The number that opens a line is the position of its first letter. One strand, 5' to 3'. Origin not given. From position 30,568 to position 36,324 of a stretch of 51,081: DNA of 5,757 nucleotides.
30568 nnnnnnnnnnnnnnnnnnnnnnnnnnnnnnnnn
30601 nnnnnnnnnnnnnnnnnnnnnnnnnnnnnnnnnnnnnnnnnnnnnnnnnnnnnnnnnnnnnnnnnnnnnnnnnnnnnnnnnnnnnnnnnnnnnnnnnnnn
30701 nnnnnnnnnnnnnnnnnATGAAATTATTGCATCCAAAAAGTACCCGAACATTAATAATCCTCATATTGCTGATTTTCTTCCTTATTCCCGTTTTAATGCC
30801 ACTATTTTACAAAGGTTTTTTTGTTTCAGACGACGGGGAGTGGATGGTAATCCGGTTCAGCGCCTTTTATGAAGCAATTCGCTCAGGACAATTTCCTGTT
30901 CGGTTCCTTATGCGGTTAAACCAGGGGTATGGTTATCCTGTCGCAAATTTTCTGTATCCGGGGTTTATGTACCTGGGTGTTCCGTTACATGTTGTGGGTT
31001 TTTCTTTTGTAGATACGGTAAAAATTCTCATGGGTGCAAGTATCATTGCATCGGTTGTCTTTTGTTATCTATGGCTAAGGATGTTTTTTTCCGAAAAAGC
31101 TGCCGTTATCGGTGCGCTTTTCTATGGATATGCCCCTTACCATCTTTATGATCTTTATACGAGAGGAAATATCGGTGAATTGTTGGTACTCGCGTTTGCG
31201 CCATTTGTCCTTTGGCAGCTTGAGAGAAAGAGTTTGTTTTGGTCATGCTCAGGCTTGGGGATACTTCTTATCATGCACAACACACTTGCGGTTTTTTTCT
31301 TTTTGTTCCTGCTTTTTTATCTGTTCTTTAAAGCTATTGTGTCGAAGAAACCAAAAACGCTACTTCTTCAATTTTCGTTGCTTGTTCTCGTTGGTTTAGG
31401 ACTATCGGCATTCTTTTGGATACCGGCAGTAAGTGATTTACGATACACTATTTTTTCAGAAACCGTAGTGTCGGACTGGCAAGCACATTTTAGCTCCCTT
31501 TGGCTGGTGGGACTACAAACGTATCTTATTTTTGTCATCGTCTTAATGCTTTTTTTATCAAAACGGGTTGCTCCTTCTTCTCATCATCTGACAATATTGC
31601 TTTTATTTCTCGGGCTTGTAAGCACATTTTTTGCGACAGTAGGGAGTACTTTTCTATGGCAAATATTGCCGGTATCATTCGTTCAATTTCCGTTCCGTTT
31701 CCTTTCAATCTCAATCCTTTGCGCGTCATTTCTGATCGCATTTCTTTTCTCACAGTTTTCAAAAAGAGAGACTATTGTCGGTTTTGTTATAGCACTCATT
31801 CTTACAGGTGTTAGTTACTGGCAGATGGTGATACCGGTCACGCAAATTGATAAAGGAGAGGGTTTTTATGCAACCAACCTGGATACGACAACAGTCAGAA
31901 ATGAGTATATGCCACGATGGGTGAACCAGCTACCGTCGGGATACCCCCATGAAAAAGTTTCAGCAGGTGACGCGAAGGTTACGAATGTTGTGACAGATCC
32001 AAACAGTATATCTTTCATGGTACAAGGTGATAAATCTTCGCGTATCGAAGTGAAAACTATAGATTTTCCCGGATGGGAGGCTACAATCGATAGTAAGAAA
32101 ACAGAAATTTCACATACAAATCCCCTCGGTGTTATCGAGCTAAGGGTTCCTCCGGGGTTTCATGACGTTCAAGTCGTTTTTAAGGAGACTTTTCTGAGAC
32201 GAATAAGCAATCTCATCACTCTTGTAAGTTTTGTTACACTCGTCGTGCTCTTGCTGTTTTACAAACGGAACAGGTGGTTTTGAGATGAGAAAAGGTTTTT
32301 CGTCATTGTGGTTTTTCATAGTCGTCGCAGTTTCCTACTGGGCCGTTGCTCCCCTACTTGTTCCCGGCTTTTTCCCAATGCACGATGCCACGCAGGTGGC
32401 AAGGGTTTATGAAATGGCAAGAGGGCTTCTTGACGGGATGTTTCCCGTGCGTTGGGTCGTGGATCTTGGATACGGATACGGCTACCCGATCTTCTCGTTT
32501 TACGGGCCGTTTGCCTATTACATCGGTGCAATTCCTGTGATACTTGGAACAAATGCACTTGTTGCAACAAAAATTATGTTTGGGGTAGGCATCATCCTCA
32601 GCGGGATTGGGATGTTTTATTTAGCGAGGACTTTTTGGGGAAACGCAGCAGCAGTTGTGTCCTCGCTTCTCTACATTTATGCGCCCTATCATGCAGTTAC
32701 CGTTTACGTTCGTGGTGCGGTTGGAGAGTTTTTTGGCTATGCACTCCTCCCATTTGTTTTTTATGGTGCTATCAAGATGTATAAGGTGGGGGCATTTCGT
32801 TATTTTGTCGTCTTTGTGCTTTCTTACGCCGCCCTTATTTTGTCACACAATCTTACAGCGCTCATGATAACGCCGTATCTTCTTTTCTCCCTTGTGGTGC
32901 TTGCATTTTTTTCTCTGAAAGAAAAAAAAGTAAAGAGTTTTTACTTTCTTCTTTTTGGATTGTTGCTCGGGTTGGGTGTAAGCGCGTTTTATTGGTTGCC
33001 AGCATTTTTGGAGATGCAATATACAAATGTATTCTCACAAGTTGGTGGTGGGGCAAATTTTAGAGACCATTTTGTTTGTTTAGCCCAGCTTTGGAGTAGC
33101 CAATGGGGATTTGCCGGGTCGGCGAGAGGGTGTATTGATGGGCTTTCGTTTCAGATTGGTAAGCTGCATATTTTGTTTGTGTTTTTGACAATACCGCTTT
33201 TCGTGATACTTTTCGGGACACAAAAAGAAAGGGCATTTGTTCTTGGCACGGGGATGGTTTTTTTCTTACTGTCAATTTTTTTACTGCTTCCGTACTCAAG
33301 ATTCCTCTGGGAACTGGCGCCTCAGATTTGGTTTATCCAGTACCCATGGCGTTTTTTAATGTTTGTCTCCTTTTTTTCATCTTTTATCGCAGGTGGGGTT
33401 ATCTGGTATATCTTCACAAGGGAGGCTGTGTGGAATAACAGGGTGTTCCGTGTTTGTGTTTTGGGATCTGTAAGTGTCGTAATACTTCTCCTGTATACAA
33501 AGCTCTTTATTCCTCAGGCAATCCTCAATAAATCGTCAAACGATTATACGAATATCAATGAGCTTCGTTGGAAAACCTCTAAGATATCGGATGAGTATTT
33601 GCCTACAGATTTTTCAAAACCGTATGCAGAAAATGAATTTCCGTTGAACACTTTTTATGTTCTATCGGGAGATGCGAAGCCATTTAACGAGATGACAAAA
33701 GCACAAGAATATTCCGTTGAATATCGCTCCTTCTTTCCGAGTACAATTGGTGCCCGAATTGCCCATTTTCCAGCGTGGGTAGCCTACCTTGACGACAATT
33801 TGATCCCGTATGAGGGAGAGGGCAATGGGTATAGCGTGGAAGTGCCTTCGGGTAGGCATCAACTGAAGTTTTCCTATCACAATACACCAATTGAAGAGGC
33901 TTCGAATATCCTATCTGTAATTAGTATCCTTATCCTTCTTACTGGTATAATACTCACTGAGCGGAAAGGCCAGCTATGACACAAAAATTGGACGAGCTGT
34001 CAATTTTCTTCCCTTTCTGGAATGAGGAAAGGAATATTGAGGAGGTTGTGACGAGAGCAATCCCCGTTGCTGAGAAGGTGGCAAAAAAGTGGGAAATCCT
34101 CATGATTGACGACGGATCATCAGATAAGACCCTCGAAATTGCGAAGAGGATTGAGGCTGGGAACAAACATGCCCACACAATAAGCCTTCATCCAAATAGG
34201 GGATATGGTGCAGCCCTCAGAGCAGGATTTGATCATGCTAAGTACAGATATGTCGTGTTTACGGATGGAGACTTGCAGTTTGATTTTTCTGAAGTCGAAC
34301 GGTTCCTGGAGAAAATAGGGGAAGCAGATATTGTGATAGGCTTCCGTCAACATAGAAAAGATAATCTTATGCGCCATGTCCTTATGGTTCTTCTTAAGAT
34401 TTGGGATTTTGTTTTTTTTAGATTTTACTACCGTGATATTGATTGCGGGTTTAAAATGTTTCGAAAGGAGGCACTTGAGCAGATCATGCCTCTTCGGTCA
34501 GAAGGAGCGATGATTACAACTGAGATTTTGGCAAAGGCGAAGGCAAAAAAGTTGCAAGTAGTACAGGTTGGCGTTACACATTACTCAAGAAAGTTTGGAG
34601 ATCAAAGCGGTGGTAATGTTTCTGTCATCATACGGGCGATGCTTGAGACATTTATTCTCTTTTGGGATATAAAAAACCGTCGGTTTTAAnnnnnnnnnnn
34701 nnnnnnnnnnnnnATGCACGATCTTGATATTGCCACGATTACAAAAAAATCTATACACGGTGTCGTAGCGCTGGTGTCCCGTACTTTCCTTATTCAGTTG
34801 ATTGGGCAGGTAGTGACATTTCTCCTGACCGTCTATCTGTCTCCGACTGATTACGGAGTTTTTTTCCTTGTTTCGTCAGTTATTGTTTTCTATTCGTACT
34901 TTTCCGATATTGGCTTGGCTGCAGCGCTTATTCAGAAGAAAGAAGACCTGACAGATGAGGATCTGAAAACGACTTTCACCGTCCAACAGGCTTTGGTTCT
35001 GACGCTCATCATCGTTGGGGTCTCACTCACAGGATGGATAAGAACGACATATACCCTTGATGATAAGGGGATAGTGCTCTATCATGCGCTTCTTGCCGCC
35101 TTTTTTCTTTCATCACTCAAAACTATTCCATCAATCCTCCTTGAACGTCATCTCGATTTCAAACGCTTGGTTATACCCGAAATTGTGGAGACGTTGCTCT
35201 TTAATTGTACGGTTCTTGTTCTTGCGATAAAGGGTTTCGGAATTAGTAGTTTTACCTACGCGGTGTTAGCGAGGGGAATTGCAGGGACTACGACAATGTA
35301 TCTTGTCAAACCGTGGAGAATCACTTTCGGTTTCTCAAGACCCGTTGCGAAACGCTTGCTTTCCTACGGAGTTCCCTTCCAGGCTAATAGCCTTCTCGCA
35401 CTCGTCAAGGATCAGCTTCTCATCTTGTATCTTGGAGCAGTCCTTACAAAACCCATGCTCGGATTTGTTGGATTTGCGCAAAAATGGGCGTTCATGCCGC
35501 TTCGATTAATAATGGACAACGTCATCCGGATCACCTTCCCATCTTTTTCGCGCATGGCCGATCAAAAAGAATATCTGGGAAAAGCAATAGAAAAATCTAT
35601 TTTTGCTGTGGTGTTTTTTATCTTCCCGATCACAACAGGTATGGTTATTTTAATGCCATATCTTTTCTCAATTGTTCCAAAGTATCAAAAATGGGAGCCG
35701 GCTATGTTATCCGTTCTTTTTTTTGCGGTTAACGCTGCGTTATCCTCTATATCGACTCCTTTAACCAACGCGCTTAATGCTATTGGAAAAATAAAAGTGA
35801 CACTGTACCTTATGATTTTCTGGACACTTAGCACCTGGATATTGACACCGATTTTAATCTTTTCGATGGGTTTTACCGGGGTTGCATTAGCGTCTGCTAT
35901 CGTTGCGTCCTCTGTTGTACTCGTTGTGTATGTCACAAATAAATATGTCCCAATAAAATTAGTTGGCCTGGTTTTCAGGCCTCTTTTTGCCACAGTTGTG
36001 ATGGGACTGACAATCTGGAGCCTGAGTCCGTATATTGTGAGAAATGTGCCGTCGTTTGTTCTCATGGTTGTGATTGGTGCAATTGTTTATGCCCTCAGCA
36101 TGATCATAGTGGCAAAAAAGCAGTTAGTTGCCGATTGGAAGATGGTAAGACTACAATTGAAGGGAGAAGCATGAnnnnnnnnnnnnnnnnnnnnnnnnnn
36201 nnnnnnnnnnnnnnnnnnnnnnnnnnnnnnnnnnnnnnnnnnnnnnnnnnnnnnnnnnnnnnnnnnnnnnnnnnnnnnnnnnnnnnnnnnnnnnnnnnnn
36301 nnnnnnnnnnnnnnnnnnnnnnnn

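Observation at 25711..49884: Repeated two-gene modules: cytoplasmic GT immediately coupled to an extracytoplasmic GT-C/YfhO partner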

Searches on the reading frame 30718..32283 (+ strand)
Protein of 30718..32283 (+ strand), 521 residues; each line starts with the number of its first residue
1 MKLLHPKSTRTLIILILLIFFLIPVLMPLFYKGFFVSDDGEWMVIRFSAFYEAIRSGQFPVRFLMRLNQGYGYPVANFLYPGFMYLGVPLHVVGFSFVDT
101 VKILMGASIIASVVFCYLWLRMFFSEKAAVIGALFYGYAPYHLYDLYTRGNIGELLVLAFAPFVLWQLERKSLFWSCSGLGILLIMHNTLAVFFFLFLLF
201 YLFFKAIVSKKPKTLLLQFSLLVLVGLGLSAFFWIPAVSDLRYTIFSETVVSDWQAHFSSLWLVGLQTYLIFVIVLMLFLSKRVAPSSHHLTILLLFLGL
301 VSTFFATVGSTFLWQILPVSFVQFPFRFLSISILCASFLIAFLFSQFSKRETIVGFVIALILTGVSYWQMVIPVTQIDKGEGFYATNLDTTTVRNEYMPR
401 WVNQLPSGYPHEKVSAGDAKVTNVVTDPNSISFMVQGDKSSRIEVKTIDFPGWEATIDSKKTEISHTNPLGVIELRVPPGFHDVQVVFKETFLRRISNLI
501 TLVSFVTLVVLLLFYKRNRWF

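Call 3: search_protein_families(library=pfam, proteins=[window:30718-32283:+], max_evalue=0.01)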
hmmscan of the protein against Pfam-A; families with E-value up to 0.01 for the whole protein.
window:30718-32283:+ (521 aa): 2 families
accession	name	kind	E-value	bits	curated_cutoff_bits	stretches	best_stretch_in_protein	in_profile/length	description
PF10131.15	PTPS_related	-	3.1e-05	23.1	26.4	1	116-370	41-309/621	6-pyruvoyl-tetrahydropterin synthase related domain; membrane protein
PF15580.11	Imm53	-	0.0043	17.2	25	1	440-468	19-47/92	Immunity protein 53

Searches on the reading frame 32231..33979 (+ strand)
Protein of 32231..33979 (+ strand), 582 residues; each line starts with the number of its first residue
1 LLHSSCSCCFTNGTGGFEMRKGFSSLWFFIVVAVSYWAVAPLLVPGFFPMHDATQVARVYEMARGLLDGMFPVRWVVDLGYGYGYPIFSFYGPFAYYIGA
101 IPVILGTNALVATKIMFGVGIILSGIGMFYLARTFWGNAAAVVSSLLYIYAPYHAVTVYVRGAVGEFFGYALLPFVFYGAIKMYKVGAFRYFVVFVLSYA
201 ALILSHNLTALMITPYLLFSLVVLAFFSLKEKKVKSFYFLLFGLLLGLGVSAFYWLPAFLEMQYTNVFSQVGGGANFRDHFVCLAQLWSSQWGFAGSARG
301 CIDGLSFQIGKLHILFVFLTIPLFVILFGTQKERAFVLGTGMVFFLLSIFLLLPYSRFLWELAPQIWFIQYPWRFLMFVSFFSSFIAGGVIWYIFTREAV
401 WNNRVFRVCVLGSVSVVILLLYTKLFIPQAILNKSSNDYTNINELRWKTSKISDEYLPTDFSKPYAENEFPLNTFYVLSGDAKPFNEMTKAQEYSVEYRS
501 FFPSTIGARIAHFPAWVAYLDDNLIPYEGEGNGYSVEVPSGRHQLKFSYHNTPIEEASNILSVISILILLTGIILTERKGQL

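Call 3: search_protein_families(library=pfam, proteins=[window:32231-33979:+], max_evalue=0.01)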
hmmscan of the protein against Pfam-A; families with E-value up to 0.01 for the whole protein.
window:32231-33979:+ (582 aa): 1 family
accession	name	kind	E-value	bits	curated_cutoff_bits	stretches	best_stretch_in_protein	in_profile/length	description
PF10131.15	PTPS_related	-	1.9e-08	33.7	26.4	1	88-420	1-300/621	6-pyruvoyl-tetrahydropterin synthase related domain; membrane protein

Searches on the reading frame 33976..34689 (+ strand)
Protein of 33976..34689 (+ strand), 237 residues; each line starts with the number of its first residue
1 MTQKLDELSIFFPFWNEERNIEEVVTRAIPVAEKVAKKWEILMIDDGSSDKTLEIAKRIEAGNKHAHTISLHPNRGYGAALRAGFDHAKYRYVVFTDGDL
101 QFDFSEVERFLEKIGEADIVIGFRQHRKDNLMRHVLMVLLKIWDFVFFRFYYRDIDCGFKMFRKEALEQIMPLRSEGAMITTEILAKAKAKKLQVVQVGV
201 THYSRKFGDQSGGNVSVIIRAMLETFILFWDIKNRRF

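Call 3: search_protein_families(library=pfam, proteins=[window:33976-34689:+], max_evalue=0.01)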
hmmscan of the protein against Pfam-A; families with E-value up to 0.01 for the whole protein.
window:33976-34689:+ (237 aa): 2 families
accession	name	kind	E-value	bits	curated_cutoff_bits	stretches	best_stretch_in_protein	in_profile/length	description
PF00535.33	Glycos_transf_2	-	2.6e-27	96.2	23.3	1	9-169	1-166/168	Glycosyl transferase family 2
PF10111.15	Glyco_tranf_2_2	-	7e-08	32.7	27.3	1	10-110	2-102/276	Glycosyltransferase like family 2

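Call 13: search_protein_families(library=ncbifam, proteins=[window:33976-34689:+], max_evalue=0.001)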
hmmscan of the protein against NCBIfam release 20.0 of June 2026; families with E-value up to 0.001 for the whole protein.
window:33976-34689:+ (237 aa): 18 families
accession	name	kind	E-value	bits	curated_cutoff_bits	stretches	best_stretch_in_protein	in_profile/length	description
NF007986.1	PRK10714.1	equivalog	2.3e-25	89.3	529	1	3-211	3-209/316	undecaprenyl-phosphate 4-deoxy-4-formamido-L-arabinose transferase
TIGR04182.1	glyco_TIGR04182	equivalog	6.9e-20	71.6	325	1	8-206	2-194/293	S-layer glycoprotein N-glycosyltransferase AglJ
NF047588.1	GlcsyltransPgfSStrep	equivalog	7.9e-20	71.3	500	1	8-174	3-171/308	glycosyltransferase PgfS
NF047683.1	TeichurnBiosyTuaG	equivalog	4.6e-16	59.2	400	1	1-124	1-121/252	teichuronic acid biosynthesis protein TuaG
TIGR03937.1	PgaC_IcaA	equivalog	6.6e-16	58.3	422.3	1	3-110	42-146/407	poly-beta-1,6-N-acetyl-D-glucosamine synthase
NF058614.1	PPMAGASynPpgS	equivalog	1e-12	48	370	1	10-220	4-218/226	polyprenyl-phospho-N-acetylgalactosaminyl synthase PpgS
NF041391.1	DPhHxTase_Halo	equivalog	1.7e-11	43.5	375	1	15-208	4-188/213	dolichyl-phosphate hexose transferase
NF007482.0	PRK10073.1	equivalog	1.8e-11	43.7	423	1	2-111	2-107/334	glycosyltransferase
TIGR04283.1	glyco_like_mftF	equivalog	2.9e-10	40.1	182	1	8-131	1-116/221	TIGR04283 family arsenosugar biosynthesis glycosyltransferase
NF010496.0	PRK13915.1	equivalog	4.8e-10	39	262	1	6-101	31-128/307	glucosyl-3-phosphoglycerate synthase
NF041875.1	EPS_EpsD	equivalog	2.4e-07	30.5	370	1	27-116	19-106/325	exopolysaccharide biosynthesis glycosyltransferase EpsD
TIGR03965.1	mycofact_glyco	equivalog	2.4e-07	30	280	1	4-101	72-166/467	mycofactocin biosynthesis glycosyltransferase MftF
NF038302.1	EPS_HpsE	equivalog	8.3e-07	28.3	300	1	8-99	3-96/307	hormogonium polysaccharide biosynthesis glycosyltransferase HpsE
NF053739.1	GlytfEpsEBac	equivalog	5.5e-06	25.6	450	1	14-109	9-99/265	glycosyltransferase EpsE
NF050819.1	PolSacchBiosHfsG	equivalog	2.5e-05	23.6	500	1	33-123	33-126/302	polysaccharide biosynthesis protein HfsG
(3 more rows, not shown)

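Call 15: search_solved_structures(query=window:33976-34689:+, max_evalue=0.001)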
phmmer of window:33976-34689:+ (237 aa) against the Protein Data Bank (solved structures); distinct sequences matched with E-value up to 0.001: 16.
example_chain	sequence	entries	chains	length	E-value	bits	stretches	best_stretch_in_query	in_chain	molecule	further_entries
9bhc_C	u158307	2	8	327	3.2e-25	92.2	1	6-212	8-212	Undecaprenyl-phosphate 4-deoxy-4-formamido-L-arabinose transferase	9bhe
8vxh_A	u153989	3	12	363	4.3e-25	91.8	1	6-212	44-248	Undecaprenyl-phosphate 4-deoxy-4-formamido-L-arabinose transferase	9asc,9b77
9hwj_A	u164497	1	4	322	3.5e-22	82.3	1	6-211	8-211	Undecaprenyl-phosphate 4-deoxy-4-formamido-L-arabinose transferase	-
5ekp_C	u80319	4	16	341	4.1e-13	52.6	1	6-129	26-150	Uncharacterized glycosyltransferase sll0501 | Glycosyltransferase sll0501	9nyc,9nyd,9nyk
5eke_A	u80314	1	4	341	4.1e-13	52.6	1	6-129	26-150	Uncharacterized glycosyltransferase sll0501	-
9nye_A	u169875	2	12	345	4.2e-13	52.6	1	6-129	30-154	Glycosyltransferase sll0501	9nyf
5mlz_A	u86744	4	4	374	9.2e-11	44.9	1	7-209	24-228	Dolichol monophosphate mannose synthase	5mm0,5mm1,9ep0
2z87_A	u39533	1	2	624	1.3e-08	37.8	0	5-121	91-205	Chondroitin synthase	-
2z86_A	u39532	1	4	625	1.4e-08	37.8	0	5-121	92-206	Chondroitin synthase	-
5hea_A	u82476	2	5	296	1.2e-05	28.2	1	8-112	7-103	Putative glycosyltransferase (GalT1)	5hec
3bcv_A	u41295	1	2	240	0.00014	24.7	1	6-103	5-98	Putative glycosyltransferase protein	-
6p61_A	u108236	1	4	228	0.00049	22.9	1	6-102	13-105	Glycosyltransferase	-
5tz8_A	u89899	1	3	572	0.00074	22.3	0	8-101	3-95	Glycosyl transferase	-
8vh7_A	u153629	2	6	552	0.00091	22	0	35-111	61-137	Heparosan synthase B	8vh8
8viw_A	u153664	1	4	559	0.00093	22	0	35-111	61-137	Heparosan synthase B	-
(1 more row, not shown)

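Call 74: find_related_loci(query=window:33976-34689:+, collection=metagenome_contigs, flank=6000)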
Query window:33976-34689:+ (237 aa) in metagenome_contigs; peptide patterns used: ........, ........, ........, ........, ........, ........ (x = any residue, [..] = any of these).
467 stretches matched a pattern; 372 encode a relative of the query (tblastn E <= 1e-3); the best 80 are kept; 80 distinct loci.
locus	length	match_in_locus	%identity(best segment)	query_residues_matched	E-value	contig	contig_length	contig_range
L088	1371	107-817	81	1-237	3e-143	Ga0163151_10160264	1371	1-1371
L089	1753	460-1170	71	1-237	5e-125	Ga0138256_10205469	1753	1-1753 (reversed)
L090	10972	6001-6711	69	1-237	4e-115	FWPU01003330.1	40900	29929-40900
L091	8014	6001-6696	72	3-234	2e-115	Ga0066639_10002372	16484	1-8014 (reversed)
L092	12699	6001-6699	69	4-236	5e-111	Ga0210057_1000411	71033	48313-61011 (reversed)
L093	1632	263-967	68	3-237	3e-119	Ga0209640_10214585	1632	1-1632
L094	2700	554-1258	69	2-236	1e-113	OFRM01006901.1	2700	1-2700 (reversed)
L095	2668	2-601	83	38-237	1e-113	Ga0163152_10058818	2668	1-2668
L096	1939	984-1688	66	3-237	1e-115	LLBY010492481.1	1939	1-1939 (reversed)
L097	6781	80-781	67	3-236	6e-109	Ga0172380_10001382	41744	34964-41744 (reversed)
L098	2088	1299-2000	67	3-236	1e-114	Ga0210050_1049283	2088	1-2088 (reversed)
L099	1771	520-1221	66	3-236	5e-115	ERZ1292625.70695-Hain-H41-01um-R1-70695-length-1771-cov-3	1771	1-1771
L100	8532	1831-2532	67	3-236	1e-107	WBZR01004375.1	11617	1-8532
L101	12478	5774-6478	65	3-237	9e-107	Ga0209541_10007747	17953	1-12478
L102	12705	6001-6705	62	3-237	7e-107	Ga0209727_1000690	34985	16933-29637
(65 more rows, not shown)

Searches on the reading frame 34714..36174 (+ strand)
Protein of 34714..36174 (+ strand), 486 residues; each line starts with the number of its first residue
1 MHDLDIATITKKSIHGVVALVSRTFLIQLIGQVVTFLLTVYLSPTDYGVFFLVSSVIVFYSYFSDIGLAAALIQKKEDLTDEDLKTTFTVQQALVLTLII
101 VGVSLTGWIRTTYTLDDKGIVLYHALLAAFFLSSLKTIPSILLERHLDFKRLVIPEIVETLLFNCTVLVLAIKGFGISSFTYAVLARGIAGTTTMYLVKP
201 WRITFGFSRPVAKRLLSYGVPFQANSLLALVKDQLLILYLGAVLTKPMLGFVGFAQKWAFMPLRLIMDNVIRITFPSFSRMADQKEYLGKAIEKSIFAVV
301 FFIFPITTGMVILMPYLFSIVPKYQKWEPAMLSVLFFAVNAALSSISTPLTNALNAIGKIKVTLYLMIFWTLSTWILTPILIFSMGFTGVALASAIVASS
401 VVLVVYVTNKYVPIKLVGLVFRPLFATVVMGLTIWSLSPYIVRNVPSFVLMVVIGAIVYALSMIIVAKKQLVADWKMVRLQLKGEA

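Call 3: search_protein_families(library=pfam, proteins=[window:34714-36174:+], max_evalue=0.01)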
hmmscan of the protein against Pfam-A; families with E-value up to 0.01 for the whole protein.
window:34714-36174:+ (486 aa): 2 families
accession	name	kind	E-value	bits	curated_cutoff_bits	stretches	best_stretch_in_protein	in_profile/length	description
PF13440.11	Polysacc_synt_3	-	9.2e-45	153.6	23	1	42-321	6-283/293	Polysaccharide biosynthesis protein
PF01943.22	Polysacc_synt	-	3.7e-17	63.1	28.2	1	16-281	4-273/274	Polysaccharide biosynthesis protein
